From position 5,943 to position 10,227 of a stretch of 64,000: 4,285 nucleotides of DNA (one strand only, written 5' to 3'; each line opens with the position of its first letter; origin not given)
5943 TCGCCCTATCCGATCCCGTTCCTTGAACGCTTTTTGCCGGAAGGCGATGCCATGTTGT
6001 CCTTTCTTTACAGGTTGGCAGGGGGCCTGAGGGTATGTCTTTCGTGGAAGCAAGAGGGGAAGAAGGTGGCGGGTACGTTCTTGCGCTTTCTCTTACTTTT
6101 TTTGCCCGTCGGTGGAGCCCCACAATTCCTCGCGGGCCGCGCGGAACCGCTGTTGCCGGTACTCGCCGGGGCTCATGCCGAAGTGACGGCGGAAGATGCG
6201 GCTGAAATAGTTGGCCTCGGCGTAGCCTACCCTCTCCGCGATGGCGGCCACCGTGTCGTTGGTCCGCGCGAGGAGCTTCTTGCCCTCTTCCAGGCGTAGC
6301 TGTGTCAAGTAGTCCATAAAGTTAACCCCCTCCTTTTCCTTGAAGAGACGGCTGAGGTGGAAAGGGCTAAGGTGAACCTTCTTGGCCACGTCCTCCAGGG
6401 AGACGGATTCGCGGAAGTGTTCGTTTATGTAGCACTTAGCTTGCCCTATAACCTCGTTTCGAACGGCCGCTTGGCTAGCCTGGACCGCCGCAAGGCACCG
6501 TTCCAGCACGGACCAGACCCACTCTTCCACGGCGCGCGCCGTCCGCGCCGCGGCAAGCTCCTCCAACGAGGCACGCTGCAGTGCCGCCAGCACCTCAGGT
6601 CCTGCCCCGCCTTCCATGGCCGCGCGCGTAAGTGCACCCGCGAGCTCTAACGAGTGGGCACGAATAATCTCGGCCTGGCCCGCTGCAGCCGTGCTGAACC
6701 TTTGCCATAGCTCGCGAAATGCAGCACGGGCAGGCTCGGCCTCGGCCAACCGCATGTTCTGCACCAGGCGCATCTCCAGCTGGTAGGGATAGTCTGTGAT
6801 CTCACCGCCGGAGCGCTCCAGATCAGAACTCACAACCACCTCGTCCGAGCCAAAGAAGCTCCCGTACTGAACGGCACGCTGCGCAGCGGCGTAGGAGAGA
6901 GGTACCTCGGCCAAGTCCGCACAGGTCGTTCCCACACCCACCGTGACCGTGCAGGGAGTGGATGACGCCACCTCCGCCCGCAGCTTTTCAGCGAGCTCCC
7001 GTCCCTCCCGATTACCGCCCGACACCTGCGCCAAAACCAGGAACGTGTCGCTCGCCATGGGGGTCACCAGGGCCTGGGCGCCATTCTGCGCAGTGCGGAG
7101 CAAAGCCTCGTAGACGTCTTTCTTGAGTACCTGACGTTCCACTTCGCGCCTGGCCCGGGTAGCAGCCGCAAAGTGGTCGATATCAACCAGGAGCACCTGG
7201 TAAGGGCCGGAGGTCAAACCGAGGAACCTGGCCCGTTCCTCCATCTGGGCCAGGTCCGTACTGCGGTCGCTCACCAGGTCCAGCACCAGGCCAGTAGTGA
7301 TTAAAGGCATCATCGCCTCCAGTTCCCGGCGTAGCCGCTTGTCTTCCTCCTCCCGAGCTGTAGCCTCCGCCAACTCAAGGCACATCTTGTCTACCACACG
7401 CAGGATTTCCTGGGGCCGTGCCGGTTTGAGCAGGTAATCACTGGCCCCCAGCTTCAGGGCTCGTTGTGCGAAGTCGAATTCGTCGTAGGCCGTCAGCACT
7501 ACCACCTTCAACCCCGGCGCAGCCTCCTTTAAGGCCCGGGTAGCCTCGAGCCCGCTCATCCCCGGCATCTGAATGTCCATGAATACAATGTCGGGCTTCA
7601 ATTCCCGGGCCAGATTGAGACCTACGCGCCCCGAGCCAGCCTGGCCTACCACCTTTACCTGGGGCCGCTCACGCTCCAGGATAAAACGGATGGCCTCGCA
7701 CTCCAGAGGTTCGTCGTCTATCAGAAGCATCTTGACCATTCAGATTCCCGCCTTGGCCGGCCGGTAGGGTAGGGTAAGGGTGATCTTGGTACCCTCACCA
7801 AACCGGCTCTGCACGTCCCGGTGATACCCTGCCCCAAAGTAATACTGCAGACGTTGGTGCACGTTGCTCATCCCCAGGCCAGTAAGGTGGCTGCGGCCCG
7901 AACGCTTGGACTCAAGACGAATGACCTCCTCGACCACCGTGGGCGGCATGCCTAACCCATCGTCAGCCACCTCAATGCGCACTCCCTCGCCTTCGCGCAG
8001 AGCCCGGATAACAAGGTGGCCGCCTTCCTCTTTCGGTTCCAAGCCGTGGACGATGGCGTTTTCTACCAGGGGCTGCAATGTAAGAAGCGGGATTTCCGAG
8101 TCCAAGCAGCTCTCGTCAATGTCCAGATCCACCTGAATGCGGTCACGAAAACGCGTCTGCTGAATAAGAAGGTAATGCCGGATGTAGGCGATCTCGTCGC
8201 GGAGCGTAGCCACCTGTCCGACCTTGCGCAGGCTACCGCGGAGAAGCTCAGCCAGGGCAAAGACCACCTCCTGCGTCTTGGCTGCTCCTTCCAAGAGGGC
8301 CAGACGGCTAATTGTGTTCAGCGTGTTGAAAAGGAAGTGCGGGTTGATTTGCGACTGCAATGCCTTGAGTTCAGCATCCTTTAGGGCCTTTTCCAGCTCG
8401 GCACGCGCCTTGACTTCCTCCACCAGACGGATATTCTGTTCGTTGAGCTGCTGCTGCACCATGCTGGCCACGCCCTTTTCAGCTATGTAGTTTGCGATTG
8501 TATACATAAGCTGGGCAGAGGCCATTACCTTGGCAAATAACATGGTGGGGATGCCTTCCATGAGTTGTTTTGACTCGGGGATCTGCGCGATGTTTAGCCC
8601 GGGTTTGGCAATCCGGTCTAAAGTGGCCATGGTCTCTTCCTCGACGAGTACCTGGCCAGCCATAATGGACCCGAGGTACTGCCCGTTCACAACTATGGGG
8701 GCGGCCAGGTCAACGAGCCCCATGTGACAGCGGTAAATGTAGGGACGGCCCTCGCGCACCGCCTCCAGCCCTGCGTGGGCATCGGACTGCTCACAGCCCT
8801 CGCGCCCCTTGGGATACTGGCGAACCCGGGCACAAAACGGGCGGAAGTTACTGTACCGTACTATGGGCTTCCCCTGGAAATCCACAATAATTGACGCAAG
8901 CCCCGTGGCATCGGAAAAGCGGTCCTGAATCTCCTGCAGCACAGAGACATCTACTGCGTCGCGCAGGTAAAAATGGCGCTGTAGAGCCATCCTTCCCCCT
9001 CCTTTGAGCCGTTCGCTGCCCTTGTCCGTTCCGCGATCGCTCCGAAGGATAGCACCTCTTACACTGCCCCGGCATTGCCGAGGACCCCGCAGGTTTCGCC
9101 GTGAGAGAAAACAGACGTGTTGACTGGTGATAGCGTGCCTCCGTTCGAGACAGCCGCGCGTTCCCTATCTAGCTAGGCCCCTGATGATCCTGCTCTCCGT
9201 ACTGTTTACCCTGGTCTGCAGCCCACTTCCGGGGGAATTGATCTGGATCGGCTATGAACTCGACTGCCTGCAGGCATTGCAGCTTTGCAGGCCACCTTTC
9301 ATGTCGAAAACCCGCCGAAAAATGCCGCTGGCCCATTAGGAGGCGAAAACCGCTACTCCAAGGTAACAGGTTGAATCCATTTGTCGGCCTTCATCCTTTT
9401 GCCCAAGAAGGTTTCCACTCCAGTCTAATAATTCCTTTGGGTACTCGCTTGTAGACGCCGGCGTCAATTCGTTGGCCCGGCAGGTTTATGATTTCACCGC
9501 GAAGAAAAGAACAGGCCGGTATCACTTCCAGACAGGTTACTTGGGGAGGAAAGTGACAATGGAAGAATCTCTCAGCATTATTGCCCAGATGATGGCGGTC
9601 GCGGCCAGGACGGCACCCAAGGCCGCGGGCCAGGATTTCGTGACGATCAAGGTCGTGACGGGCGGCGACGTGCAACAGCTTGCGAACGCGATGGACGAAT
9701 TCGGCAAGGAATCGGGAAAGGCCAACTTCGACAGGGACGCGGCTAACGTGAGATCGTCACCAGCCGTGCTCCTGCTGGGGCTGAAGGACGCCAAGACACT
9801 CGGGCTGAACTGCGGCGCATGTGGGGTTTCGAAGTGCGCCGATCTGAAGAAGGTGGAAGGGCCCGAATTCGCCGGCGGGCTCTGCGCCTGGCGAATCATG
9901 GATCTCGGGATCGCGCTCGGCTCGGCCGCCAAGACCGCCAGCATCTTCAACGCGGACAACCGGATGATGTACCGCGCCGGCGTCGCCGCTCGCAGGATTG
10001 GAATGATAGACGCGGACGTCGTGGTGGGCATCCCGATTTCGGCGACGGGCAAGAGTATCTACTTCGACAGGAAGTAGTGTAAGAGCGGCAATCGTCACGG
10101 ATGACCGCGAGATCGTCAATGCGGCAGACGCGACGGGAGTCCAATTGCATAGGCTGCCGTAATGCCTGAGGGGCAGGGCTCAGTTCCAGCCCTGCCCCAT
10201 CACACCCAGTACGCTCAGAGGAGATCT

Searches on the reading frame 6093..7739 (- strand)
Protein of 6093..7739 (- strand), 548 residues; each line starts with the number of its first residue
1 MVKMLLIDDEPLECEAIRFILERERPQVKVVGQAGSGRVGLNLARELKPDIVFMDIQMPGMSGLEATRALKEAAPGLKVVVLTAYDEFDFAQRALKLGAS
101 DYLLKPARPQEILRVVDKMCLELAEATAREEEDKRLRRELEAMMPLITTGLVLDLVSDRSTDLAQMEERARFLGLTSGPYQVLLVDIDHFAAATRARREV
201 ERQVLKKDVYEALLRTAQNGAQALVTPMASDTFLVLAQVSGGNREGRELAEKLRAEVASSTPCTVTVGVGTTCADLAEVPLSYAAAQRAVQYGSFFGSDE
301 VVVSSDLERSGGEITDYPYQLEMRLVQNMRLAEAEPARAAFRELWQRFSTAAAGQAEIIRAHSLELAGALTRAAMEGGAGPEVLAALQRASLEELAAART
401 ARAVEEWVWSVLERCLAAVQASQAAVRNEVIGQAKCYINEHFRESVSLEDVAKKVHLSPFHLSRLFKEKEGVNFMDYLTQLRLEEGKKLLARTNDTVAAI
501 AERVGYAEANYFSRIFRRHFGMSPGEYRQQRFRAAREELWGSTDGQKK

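Call 74: search_protein_families(library=pfam, proteins=[window:6093-7739:-], max_evalue=0.00001)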
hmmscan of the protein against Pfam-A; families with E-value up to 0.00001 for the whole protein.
window:6093-7739:- (548 aa): 4 families
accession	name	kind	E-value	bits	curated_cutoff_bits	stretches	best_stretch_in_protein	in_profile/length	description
PF00072.30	Response_reg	-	1.5e-30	106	30.2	1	5-116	2-110/111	Response regulator receiver domain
PF12833.13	HTH_18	-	2.1e-27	95.7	33.6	1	452-530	2-80/80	Helix-turn-helix domain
PF00165.29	HTH_AraC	-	5.1e-19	68.4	26.6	2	493-529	7-42/42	Bacterial regulatory helix-turn-helix proteins, AraC family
PF17853.6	GGDEF_2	-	7.2e-15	55.7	24.5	1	160-291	4-115/116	GGDEF-like domain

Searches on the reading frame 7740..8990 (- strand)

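Call 74: search_protein_families(library=pfam, proteins=[window:7740-8990:-], max_evalue=0.00001)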
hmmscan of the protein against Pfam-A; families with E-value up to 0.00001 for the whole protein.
window:7740-8990:- (416 aa): 3 families
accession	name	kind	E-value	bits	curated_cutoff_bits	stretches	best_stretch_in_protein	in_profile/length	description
PF10114.15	PocR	-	2.6e-49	167.6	23.9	1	11-173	1-161/162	Sensory domain found in PocR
PF06580.19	His_kinase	-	4.5e-27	94.6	25.2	1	206-285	1-81/81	Histidine kinase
PF02518.31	HATPase_c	-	1.5e-13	51.6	26.4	1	304-410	9-110/111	Histidine kinase-, DNA gyrase B-, and HSP90-like ATPase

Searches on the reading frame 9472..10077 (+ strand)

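Call 3: search_protein_families(library=pfam, proteins=[window:9472-10077:+])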
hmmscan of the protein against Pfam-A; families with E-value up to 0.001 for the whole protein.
window:9472-10077:+ (201 aa): 1 family
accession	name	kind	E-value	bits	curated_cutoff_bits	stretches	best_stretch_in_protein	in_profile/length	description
PF09918.14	DUF2148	-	2.4e-30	104.7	25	1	135-200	2-68/68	Uncharacterized protein containing a ferredoxin domain (DUF2148)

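Call 4: search_protein_families(library=ncbifam, proteins=[window:9472-10077:+])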
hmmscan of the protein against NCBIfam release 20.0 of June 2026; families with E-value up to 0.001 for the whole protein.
window:9472-10077:+ (201 aa): 1 family
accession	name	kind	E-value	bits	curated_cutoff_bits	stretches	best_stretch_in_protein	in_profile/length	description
NF007146.0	PRK09585.2-6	equivalog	0.00093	18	440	0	3-69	232-301/391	anhydro-N-acetylmuramic acid kinase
